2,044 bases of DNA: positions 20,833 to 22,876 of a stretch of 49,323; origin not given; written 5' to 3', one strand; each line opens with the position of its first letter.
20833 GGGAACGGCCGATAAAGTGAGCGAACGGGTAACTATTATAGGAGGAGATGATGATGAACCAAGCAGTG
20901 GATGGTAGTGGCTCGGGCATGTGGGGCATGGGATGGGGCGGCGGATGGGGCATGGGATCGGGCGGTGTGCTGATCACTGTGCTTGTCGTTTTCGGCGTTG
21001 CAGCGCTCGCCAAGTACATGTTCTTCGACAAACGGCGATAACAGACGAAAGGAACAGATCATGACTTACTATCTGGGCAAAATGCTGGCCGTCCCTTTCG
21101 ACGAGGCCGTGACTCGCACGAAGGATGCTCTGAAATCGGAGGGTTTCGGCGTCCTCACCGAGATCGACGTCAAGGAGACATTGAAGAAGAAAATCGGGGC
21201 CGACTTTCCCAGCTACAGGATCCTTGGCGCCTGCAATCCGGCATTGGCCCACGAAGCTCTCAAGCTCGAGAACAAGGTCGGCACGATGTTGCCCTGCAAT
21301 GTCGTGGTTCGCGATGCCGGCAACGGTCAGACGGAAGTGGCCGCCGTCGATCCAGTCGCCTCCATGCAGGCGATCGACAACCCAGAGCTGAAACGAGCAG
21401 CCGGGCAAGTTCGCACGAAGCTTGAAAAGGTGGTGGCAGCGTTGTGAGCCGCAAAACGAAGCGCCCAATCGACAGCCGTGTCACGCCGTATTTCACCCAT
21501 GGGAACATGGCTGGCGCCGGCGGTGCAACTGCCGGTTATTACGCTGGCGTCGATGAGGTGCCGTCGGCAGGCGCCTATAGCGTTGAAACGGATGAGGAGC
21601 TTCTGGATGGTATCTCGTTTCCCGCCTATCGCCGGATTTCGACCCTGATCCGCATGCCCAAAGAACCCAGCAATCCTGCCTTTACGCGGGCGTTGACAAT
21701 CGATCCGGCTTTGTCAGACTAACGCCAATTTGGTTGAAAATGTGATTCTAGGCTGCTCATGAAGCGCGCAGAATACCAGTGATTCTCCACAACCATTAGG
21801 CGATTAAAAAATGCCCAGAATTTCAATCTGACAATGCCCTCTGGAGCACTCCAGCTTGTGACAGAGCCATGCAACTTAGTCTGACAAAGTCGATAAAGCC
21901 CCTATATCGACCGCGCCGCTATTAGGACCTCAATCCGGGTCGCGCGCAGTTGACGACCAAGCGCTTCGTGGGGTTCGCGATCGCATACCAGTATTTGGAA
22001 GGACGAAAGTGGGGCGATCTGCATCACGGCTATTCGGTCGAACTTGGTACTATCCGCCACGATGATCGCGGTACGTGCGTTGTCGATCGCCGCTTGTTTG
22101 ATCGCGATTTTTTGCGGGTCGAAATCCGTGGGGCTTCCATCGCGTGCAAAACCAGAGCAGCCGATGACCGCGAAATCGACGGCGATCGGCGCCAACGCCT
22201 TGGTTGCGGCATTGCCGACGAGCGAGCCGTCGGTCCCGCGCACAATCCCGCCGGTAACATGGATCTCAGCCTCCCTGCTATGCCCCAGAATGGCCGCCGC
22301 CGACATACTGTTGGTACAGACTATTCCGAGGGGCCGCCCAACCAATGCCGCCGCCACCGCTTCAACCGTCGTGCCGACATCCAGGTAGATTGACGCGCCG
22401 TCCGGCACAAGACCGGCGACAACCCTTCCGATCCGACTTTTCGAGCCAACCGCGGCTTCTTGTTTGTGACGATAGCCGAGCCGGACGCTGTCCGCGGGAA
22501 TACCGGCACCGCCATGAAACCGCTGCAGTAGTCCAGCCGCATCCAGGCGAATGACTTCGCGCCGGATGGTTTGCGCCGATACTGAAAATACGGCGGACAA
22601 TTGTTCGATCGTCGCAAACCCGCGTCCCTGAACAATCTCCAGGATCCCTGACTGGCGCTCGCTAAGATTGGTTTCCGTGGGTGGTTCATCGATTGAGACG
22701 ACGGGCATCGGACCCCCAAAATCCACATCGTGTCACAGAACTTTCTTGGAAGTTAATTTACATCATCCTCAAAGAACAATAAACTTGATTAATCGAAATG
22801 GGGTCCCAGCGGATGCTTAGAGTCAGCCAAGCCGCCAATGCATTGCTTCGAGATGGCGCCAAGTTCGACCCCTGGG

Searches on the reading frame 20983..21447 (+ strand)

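Call 61: search_protein_families(library=pfam, proteins=[window:20983-21447:+], max_evalue=0.001)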
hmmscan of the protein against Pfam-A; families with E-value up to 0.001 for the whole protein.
window:20983-21447:+ (154 aa): 1 family
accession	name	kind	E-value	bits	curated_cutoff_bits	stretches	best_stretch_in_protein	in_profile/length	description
PF03625.19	DUF302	-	4.8e-26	90.9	23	1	61-124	1-63/63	Domain of unknown function DUF302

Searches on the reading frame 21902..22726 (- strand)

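Call 23: search_protein_families(library=pfam, proteins=[window:21902-22726:-], max_evalue=0.001)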
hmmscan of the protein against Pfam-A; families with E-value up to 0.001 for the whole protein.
window:21902-22726:- (274 aa): 4 families
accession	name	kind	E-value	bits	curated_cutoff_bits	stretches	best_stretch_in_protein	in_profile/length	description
PF00455.28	DeoRC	-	1.9e-41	142.1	31.8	1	95-250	5-160/160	DeoR C terminal sensor domain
PF08220.18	HTH_DeoR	-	4e-14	52.5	21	1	24-76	1-53/57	DeoR-like helix-turn-helix domain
PF00392.27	GntR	-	0.00014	21.9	27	1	40-73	27-60/64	Bacterial regulatory proteins, gntR family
PF08279.18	HTH_11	-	0.00032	20.9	25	1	24-74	1-44/55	HTH domain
